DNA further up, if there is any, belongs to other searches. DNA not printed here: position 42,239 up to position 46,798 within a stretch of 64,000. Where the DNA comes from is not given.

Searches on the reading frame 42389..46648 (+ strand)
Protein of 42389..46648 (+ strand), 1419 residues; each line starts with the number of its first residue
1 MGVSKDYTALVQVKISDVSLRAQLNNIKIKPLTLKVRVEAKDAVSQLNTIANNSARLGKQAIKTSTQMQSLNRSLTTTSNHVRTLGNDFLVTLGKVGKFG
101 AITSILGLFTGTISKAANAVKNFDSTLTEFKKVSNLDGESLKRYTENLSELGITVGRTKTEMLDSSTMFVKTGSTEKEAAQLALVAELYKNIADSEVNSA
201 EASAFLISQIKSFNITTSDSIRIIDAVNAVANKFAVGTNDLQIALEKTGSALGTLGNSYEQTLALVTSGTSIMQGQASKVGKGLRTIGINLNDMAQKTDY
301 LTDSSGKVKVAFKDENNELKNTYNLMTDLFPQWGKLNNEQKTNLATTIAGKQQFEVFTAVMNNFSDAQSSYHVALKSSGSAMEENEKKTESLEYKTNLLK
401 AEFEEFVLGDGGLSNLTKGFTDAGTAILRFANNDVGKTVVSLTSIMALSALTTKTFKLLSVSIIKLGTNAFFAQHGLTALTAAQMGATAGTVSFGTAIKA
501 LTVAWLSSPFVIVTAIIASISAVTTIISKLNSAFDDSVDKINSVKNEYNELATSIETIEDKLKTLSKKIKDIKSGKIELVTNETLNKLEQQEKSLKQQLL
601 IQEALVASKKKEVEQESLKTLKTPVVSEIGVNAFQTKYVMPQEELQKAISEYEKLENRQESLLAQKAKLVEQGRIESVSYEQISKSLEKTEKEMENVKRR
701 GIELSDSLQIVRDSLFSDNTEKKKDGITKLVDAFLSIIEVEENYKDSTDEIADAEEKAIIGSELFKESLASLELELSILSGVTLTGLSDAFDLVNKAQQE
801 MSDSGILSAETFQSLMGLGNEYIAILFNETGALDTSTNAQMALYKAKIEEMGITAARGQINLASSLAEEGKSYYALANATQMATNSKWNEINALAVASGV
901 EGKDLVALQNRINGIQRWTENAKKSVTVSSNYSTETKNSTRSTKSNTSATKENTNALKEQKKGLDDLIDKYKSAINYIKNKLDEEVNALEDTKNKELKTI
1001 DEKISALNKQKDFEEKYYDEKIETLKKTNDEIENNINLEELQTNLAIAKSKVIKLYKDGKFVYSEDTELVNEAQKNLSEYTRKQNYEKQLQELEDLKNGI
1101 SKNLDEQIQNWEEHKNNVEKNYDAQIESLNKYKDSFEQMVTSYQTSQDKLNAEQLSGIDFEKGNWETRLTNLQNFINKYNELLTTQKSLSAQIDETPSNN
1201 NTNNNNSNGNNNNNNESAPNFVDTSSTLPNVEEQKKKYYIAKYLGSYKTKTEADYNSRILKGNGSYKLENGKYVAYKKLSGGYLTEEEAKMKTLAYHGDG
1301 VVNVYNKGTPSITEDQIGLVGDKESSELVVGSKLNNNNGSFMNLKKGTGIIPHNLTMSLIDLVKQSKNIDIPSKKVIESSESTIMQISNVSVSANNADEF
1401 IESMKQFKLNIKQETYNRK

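Call 30: search_protein_families(library=pfam, max_evalue=0.001, proteins=[window:42389-46648:+])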
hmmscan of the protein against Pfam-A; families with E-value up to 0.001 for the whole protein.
window:42389-46648:+ (1419 aa): 1 family
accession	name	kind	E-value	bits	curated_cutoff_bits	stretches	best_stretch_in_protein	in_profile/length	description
PF10145.14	PhageMin_Tail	-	5.4e-18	66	33.2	1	148-350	4-201/201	Phage-related minor tail protein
